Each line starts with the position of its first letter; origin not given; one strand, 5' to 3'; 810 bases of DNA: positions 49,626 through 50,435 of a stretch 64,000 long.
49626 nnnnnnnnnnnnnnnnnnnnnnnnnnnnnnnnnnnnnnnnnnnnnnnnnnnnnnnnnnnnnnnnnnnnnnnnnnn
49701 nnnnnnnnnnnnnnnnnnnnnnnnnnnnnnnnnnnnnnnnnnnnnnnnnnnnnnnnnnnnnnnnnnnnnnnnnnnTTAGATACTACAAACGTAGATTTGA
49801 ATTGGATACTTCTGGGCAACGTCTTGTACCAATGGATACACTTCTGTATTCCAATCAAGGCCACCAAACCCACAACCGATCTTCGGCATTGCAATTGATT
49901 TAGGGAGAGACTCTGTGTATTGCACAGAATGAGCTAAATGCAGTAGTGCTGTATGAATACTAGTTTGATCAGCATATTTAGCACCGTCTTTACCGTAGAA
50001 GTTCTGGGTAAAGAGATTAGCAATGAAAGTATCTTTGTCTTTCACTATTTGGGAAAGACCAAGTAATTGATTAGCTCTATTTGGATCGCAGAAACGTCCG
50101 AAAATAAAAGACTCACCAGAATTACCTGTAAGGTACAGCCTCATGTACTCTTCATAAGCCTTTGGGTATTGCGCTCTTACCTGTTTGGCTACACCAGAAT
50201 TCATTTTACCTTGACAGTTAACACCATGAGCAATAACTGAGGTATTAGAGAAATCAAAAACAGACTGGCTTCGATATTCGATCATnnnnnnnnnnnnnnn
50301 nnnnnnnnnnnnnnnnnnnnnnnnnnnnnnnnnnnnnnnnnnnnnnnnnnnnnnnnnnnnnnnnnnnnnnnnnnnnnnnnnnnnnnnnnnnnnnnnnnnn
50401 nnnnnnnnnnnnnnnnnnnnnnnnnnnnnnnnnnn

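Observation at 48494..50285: Membrane module: SPFH/Band-7 lipoprotein with an overlapping two-TM partner, next to a macro-domain (ADP-ribose) protein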

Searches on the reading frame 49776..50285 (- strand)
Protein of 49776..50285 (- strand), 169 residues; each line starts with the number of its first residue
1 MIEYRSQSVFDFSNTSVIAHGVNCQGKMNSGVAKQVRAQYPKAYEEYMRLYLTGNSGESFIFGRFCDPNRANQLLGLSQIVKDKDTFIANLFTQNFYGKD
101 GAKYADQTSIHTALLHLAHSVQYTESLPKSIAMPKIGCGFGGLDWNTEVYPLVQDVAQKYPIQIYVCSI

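Call 3: search_protein_families(library=pfam, proteins=[window:49776-50285:-], max_evalue=0.01)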
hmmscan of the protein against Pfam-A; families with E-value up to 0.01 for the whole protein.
window:49776-50285:- (169 aa): 1 family
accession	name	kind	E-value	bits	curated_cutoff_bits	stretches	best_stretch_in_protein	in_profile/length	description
PF01661.27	Macro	-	1.5e-07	31.8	22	0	125-146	91-112/118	Macro domain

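Call 11: search_dna_similar(query=window:49776-50285:-, collection=phages, mode=protein, max_rows=30)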
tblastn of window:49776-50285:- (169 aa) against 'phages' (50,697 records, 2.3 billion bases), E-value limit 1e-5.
Records with a match: 870; places in all: 871; records where one place covers at least 80% of the query: 770.
Best place of each record, by identity: <60% 870.
By first word of the organism name: Escherichia 198; Pseudomonas 170; Rheinheimera 115; Salmonella 96; Bacillus 39; Shigella 29; Erwinia 24; Vibrio 17; Klebsiella 17; Aeromonas 15; and 39 more.
By host as written in the record: Rheinheimera sp. BAL341 115; - 75; Escherichia coli 52; Pseudomonas aeruginosa 49; Escherichia coli K-12 MG1655 25; Pseudomonas aeruginosa PAO1 25; Pseudomonas syringae pv. actinidiae 18; Escherichia coli O157:H7 16; and 251 more.
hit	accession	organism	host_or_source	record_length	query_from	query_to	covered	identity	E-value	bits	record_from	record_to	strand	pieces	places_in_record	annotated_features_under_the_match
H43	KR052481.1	Sinorhizobium phage phiM19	Sinorhizobium meliloti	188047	3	169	99%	37.0%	3e-20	92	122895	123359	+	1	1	Appr-1-p processing enzyme family protein | hypothetical protein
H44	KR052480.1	Sinorhizobium phage phiM7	Sinorhizobium meliloti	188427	3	169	99%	37.0%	3e-20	92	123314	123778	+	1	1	Appr-1-p processing enzyme family protein | hypothetical protein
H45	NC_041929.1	Sinorhizobium phage phiM7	Sinorhizobium meliloti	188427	3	169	99%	37.0%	3e-20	92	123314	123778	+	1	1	Appr-1-p processing enzyme family protein | hypothetical protein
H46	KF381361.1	Sinorhizobium phage phiM12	Sinorhizobium meliloti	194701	3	169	99%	37.0%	3e-20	92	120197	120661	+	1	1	Appr-1-p processing enzyme family | hypothetical protein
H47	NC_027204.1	Sinorhizobium phage phiM12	Sinorhizobium meliloti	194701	3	169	99%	37.0%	3e-20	92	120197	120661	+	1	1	Appr-1-p processing enzyme family | hypothetical protein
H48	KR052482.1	Sinorhizobium phage phiN3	Sinorhizobium meliloti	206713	17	169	91%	38.7%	1e-19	91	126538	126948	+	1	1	Appr-1-p processing enzyme family protein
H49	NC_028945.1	Sinorhizobium phage phiN3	Sinorhizobium meliloti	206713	17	169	91%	38.7%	1e-19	91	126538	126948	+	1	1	Appr-1-p processing enzyme family protein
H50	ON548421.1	Bacillus phage vB_BanS-Thrax5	Bacillus anthracis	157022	13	156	85%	41.1%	1e-16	82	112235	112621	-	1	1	macro domain-containing protein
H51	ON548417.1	Bacillus phage vB_BanS-Thrax1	Bacillus anthracis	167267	13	165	91%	37.7%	9e-22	96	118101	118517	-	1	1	macro domain-containing protein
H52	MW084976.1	Bacillus phage Kirov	Bacillus cereus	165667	13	165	91%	37.0%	3e-19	89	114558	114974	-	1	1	macro domain containing protein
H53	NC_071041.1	Bacillus phage Kirov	Bacillus cereus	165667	13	165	91%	37.0%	3e-19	89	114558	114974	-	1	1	macro domain containing protein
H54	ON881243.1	Bacillus phage PK-3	Bacillus sp.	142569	13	165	91%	36.1%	3e-15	77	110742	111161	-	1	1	macro domain-containing protein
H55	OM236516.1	Bacillus phage FADO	Bacillus subtilis BEST7003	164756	13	165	91%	36.1%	3e-15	77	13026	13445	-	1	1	ADP-ribose 1''-phosphate phophatase related protein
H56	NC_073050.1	Bacillus phage FADO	Bacillus subtilis BEST7003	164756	13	165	91%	36.1%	3e-15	77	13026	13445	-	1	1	ADP-ribose 1''-phosphate phophatase related protein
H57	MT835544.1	Bacteriophage sp.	human fecal samples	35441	5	147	85%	38.0%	8e-18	85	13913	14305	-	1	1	record has no annotation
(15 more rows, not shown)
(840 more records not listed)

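Call 12: search_solved_structures(query=window:49776-50285:-, max_evalue=0.01, show_alignments=3)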
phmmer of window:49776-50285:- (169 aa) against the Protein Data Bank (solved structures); distinct sequences matched with E-value up to 0.01: 8.
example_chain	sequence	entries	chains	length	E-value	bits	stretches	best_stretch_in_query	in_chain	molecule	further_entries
5m3i_A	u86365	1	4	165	7.6e-07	32.3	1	13-154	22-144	RNase III inhibitor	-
7omu_AAA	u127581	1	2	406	2.9e-06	30.4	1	12-166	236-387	Macro domain-containing protein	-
6lfu_A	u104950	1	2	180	4.9e-05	26.4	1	14-50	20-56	ADP-ribose 1''-phosphate phosphatase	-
5m31_A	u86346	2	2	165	7.8e-05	25.7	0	125-158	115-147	Appr-1-p processing domain protein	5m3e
6lfq_A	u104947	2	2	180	0.00012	25.2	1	14-50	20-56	ADP-ribose 1''-phosphate phosphatase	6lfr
6lft_A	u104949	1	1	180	0.00016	24.7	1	14-50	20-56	ADP-ribose 1''-phosphate phosphatase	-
5e3b_A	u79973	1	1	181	0.00039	23.4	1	75-163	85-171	Macrodomain protein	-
6lfs_A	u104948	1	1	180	0.0021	21.1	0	16-50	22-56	ADP-ribose 1''-phosphate phosphatase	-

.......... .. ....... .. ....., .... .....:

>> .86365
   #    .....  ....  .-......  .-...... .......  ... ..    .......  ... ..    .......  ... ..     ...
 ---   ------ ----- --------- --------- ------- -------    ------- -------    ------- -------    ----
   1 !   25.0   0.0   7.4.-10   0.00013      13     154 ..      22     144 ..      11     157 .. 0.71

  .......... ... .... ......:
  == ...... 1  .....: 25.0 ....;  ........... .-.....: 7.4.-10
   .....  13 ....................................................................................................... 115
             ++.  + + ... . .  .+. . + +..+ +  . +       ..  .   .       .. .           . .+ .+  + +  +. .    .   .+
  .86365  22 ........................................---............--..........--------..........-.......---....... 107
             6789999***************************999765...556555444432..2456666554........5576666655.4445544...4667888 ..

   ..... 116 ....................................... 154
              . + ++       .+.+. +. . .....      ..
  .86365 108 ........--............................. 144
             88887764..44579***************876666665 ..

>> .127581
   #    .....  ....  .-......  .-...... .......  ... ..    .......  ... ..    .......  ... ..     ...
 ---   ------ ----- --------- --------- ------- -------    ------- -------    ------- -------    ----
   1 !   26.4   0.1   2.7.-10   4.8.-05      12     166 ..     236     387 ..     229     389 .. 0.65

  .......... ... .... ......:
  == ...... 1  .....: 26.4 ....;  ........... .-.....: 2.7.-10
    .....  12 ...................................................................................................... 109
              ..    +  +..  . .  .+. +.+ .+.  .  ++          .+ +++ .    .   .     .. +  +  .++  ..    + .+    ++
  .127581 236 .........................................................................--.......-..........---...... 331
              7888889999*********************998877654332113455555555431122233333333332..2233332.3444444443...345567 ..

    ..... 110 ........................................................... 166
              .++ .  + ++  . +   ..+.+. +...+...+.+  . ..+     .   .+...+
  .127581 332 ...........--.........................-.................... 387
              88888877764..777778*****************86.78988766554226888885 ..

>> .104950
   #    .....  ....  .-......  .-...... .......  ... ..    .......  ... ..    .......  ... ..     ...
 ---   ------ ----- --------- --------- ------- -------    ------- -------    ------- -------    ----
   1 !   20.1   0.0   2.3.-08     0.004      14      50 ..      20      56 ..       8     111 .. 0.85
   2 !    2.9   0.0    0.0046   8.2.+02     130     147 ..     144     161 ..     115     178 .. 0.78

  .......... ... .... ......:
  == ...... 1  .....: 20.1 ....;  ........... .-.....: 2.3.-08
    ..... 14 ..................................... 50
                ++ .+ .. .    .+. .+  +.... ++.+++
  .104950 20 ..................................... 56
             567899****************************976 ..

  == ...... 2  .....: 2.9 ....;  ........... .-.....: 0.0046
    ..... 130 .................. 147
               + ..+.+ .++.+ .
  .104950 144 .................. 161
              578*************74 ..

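Call 13: search_protein_families(library=phrogs, proteins=[window:49776-50285:-], max_evalue=0.01)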
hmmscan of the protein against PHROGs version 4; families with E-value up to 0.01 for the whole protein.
window:49776-50285:- (169 aa): 3 families
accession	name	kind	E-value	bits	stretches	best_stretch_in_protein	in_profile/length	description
phrog_335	-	other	1.1e-33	118.1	1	11-166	65-202/422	phosphatase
phrog_30914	-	unknown function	9e-12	45.6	1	1-157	1-137/371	-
phrog_15329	-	unknown function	3.7e-06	28.2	1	77-156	14-89/104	-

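Call 14: search_protein_families(library=ncbifam, proteins=[window:49776-50285:-], max_evalue=0.01)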
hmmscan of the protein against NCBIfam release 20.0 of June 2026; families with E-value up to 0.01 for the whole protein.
window:49776-50285:- (169 aa): 1 family
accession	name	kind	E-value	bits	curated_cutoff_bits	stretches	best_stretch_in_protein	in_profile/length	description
NF048014.1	antitoxin_DarG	equivalog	2.1e-13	50.3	250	2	95-166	75-145/338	type II toxin-antitoxin system antitoxin DNA ADP-ribosyl glycohydrolase DarG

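Call 15: search_protein_families(library=padloc, proteins=[window:49776-50285:-], max_evalue=0.01)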
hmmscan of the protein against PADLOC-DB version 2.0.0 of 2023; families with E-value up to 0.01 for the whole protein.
window:49776-50285:- (169 aa): 1 family
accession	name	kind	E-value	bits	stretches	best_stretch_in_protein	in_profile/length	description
PDLC02990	DarG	-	5e-16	57.1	1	1-166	1-142/329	-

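Call 20: find_homologous_proteins(query=window:49776-50285:-, max_evalue=0.00001)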
Query window:49776-50285:- (169 aa): 63 proteins with E <= 0.00001 among 69 candidates.
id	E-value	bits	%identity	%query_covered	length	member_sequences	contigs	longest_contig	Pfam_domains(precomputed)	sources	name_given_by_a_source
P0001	1.2e-101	355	92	100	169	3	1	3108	PF01661.28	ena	-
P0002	1.3e-98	345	90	100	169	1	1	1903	PF01661.28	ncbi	-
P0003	1.4e-93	329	85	100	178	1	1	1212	PF01661.28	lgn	-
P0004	5.6e-60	220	57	100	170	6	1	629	PF01661.28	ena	-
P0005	1.7e-57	212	55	100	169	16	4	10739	PF01661.28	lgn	-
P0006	8.7e-57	209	55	100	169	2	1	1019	PF01661.28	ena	-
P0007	4.3e-53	197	52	100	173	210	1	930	PF01661.28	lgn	-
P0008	4.8e-53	197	52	100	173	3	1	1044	PF01661.28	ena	-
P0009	1.7e-45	173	49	100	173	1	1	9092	PF01661.28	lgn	-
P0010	6.6e-45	171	47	100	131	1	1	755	PF01661.28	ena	-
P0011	2.3e-44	169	47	100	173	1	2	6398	PF01661.28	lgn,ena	-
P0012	3.6e-36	142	46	100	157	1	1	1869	PF01661.28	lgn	-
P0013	1.1e-29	121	41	98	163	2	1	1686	PF01661.28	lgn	-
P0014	6.2e-29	119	42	99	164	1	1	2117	PF01661.28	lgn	-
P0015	4.1e-28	116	41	98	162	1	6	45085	PF01661.28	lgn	-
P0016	8.8e-28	115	39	99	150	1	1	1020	PF01661.28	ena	-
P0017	5.4e-27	113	40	99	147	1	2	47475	PF01661.28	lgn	-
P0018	6.9e-27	112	41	91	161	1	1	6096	PF01661.28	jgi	jgi:O-acetyl-ADP-ribose deacetylase (regulator of RNase III)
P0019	1.2e-26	111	39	90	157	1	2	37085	PF01661.28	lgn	-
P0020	1.6e-26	111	40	99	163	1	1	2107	PF01661.28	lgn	-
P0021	1.7e-26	111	38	93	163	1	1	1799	PF01661.28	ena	-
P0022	3.5e-26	110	41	91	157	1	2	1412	PF01661.28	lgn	-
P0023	3.5e-26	110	38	100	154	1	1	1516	PF01661.28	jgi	jgi:O-acetyl-ADP-ribose deacetylase (regulator of RNase III)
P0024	4.1e-26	110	42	91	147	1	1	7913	PF01661.28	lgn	-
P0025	1.7e-25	108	41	92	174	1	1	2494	PF01661.28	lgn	-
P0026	3.6e-25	107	39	91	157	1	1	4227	PF01661.28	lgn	-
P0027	1.0e-24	105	38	100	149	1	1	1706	PF01661.28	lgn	-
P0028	1.0e-24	105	38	91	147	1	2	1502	PF01661.28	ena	-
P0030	2.3e-24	104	37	99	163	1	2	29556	PF01661.28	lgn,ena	-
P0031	1.1e-23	102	39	99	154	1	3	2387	PF01661.28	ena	-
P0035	5.2e-23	100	39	100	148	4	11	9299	PF01661.28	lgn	-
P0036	6.3e-23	99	41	86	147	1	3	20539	PF01661.28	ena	-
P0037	9.9e-22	95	40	91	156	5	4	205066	PF01661.28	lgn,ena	-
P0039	5.3e-21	93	35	94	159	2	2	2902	PF01661.28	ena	-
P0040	7.2e-21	93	38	91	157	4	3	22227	PF01661.28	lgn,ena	-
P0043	7.2e-20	89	38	91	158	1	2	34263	PF01661.28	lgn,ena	-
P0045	1.5e-19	88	35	92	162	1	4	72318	PF01661.28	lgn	-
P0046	1.8e-19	88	42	86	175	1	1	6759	PF01661.28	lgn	-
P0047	3.0e-19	87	35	92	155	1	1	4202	PF01661.28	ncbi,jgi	jgi:O-acetyl-ADP-ribose deacetylase (regulator of RNase III)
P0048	4.3e-19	87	41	86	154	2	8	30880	PF01661.28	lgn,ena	-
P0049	9.5e-19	86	35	91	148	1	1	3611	PF01661.28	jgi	jgi:O-acetyl-ADP-ribose deacetylase (regulator of RNase III)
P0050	2.0e-18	85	41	67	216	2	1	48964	PF01661.28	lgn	-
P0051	5.4e-17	80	37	93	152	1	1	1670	PF01661.28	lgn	-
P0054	3.1e-16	78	37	85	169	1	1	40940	PF01661.28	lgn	-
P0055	3.1e-15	74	47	60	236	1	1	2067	PF01661.28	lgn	-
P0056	4.3e-15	74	43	60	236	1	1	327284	PF01661.28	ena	-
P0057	1.9e-14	72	34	93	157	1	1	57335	PF01661.28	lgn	-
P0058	3.7e-14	71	31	98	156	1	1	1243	PF01661.28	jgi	jgi:O-acetyl-ADP-ribose deacetylase (regulator of RNase III)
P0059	1.1e-13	69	34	82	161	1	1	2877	PF01661.28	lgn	-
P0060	1.4e-13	69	32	87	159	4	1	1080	PF01661.28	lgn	-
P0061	1.8e-13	69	33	98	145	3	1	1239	PF01661.28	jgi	-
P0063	1.6e-9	56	32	86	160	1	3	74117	PF01661.28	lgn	-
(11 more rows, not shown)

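Call 22: search_solved_structures(query=A1, max_evalue=0.01, show_alignments=5)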
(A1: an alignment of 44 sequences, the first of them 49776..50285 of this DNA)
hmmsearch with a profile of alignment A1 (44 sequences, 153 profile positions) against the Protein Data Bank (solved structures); distinct sequences matched with E-value up to 0.01: 46.
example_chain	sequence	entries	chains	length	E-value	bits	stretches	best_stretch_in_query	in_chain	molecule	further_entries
2fg1_A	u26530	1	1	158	3.6e-23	85.4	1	2-153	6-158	conserved hypothetical protein BT1257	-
2afc_A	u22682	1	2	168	4.5e-23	85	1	2-153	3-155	conserved hypothetical protein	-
5m3i_A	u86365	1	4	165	1.1e-21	80.6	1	1-151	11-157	RNase III inhibitor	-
5e3b_A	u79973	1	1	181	2e-20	76.5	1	2-152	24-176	Macrodomain protein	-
5m31_A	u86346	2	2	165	3.7e-17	65.9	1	1-152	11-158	Appr-1-p processing domain protein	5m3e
6lfu_A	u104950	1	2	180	6.2e-16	61.9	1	2-152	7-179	ADP-ribose 1''-phosphate phosphatase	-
6lfq_A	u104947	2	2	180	3.6e-15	59.4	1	2-152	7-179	ADP-ribose 1''-phosphate phosphatase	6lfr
6lft_A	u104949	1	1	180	3.9e-15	59.3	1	2-152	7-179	ADP-ribose 1''-phosphate phosphatase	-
4j5r_A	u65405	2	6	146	1.1e-14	57.8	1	2-153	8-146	O-acetyl-ADP-ribose deacetylase 1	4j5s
4j5q_A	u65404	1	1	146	1.1e-14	57.8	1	2-153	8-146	O-acetyl-ADP-ribose deacetylase 1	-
2eee_A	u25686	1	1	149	1.2e-14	57.7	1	2-153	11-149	Uncharacterized protein C6orf130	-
2l8r_A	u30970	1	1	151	1.3e-14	57.6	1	2-153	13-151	Uncharacterized protein C6orf130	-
2lgr_A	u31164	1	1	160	1.6e-14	57.3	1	2-153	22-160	Uncharacterized protein C6orf130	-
6lfs_A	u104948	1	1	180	1e-13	54.7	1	2-152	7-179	ADP-ribose 1''-phosphate phosphatase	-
7omu_AAA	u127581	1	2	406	1.8e-13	53.9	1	4-151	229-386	Macro domain-containing protein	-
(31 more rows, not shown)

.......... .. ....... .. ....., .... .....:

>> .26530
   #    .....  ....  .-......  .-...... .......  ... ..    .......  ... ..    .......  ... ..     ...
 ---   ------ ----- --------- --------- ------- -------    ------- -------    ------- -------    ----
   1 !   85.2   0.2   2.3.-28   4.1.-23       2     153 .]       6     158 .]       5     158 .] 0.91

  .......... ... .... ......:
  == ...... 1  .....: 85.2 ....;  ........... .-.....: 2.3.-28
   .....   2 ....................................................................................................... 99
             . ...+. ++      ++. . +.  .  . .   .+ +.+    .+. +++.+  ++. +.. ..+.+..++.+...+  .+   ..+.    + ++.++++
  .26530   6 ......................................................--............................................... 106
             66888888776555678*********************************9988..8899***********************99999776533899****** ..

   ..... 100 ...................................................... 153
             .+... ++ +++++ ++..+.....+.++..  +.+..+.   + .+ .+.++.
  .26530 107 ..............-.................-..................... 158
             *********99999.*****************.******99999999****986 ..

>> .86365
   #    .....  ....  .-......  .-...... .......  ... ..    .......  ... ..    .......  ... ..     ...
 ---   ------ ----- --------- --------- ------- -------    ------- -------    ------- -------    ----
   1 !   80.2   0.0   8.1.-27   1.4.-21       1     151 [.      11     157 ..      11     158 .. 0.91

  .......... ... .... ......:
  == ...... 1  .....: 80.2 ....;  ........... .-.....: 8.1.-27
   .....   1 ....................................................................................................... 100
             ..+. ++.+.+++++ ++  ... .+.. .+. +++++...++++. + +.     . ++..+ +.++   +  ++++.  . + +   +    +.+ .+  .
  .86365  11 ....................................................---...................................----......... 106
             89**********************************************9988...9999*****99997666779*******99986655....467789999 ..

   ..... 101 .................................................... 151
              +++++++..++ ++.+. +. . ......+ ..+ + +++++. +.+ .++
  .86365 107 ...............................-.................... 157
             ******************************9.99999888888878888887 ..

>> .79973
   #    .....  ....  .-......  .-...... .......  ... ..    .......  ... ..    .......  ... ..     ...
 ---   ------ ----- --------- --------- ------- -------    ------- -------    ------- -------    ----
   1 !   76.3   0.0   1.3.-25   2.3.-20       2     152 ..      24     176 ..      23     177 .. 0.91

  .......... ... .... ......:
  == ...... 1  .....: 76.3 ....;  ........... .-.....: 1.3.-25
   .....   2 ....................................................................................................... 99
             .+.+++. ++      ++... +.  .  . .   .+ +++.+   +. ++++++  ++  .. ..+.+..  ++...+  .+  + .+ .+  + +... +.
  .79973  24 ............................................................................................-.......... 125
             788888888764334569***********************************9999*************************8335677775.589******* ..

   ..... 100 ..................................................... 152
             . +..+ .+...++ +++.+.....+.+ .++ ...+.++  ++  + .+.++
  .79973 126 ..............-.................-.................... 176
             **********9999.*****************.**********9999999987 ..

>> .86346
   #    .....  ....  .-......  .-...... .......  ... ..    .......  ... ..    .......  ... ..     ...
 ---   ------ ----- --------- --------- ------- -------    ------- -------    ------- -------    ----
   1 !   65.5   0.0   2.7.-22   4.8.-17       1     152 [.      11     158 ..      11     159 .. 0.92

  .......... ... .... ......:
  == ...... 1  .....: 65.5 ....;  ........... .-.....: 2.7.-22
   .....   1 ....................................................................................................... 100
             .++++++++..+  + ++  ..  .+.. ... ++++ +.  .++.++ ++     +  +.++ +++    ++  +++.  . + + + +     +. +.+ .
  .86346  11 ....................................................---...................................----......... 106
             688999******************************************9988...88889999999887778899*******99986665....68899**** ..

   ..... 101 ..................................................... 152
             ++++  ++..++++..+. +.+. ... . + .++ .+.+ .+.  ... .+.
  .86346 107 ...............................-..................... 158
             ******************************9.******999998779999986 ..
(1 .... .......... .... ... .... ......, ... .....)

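Call 45: predict_structure(alignment_id=A1)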
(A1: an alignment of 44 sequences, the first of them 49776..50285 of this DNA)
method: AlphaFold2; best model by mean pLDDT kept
length: 169 residues; sequences in the alignment: 44
mean_pLDDT: 92.4   pTM: 0.89
mean pLDDT of the five models: 92.4, 92.1, 91.8, 90.1, 89.9
residues with pLDDT >= 90: 129; 70-90: 40; 50-70: 0; < 50: 0
segments of 3 or more residues with pLDDT < 50: none
pLDDT, mean of each block of 10 residues (from residue 1): 97 97 92 96 97 83 79 93 97 86 88 97 96 90 92 97 95
secondary structure, 60 per line:
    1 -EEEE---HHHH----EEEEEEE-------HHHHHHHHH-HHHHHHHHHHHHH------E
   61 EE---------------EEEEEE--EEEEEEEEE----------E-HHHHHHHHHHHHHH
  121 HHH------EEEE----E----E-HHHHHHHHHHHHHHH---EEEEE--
elements in order: E2-5 H9-12 E17-23 H31-39 H41-53 E60-62 E78-83 E86-94 H107-123 E130-133 H145-159 E163-167
